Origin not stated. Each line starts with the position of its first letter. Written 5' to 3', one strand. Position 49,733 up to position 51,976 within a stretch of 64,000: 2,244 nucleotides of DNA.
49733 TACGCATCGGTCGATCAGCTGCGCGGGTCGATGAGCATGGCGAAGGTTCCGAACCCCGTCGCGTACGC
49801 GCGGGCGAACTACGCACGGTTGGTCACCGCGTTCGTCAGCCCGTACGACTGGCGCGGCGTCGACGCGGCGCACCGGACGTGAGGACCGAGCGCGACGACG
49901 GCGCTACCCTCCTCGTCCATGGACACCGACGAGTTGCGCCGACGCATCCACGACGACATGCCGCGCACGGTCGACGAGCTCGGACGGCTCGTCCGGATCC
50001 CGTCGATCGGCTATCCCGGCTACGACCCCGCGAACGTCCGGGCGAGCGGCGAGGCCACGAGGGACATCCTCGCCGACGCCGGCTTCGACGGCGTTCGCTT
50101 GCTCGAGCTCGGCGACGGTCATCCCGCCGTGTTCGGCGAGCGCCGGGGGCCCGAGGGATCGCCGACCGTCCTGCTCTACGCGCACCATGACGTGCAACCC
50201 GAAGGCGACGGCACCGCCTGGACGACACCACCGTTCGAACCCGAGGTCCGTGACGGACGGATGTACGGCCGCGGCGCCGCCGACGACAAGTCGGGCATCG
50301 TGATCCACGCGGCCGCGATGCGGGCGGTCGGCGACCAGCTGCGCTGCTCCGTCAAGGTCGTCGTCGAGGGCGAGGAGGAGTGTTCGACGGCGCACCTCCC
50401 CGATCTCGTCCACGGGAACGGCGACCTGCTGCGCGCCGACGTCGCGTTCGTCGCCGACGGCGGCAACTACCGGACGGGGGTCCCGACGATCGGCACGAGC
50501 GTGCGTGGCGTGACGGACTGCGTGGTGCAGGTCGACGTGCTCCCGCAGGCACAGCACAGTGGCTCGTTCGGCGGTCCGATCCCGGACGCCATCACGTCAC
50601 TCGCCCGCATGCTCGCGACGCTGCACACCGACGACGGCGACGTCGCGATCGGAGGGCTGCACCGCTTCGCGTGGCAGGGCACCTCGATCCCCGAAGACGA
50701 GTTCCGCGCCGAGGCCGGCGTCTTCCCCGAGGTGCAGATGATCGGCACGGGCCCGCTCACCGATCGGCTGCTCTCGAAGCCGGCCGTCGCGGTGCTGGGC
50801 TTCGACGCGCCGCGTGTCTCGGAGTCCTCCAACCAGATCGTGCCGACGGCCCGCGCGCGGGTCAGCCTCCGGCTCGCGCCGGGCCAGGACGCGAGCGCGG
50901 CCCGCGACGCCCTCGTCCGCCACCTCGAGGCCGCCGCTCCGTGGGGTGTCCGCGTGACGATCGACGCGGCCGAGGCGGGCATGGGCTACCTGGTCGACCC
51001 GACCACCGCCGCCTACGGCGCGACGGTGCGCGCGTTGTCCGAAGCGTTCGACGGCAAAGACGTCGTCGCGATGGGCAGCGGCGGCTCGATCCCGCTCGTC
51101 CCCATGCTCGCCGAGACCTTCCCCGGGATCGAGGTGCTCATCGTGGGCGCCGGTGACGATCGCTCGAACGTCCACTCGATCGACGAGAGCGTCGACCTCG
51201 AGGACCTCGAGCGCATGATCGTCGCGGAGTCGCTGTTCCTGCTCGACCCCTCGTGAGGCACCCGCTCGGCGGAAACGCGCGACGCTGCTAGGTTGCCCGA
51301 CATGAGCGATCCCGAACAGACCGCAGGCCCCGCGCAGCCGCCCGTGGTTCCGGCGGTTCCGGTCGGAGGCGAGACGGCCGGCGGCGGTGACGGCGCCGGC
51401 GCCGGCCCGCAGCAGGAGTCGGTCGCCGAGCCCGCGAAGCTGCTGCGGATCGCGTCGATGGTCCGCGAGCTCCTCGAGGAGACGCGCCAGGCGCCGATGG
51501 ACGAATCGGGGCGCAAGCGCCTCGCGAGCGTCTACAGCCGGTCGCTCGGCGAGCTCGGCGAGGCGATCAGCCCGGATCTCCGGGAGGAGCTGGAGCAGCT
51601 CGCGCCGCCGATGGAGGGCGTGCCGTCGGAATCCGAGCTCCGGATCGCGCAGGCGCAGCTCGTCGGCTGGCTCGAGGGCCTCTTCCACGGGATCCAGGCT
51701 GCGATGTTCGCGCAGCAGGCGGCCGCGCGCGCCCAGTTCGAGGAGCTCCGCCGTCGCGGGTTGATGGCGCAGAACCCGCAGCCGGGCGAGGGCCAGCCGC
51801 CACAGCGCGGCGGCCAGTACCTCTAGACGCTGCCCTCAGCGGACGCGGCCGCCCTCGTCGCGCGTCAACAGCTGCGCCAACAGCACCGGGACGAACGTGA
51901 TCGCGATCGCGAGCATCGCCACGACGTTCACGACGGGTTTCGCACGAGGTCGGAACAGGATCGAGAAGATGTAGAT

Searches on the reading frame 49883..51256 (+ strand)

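Call 42: search_protein_families(library=pfam, proteins=[window:49883-51256:+], max_evalue=0.00001)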
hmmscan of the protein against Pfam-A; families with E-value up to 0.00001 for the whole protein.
window:49883-51256:+ (457 aa): 2 families
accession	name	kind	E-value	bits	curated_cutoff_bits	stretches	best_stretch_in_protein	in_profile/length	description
PF01546.33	Peptidase_M20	-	8.3e-28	98.1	24.6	1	97-447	1-198/206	Peptidase family M20/M25/M40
PF07687.19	M20_dimer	-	6.3e-10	39.4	21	1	217-355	11-106/107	Peptidase dimerisation domain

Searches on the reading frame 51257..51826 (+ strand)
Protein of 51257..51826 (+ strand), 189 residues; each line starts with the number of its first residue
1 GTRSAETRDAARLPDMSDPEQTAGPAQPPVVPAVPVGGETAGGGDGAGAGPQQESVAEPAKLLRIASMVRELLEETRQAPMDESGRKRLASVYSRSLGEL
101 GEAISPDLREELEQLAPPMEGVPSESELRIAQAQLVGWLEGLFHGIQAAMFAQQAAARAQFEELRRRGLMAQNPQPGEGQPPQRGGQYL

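Call 42: search_protein_families(library=pfam, proteins=[window:51257-51826:+], max_evalue=0.00001)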
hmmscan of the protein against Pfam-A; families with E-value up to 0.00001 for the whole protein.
window:51257-51826:+ (189 aa): 1 family
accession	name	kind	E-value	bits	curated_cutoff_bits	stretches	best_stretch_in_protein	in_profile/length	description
PF10759.14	BPA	-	5.4e-51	172.8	29.5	1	51-172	14-136/161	Bacterial proteasome activator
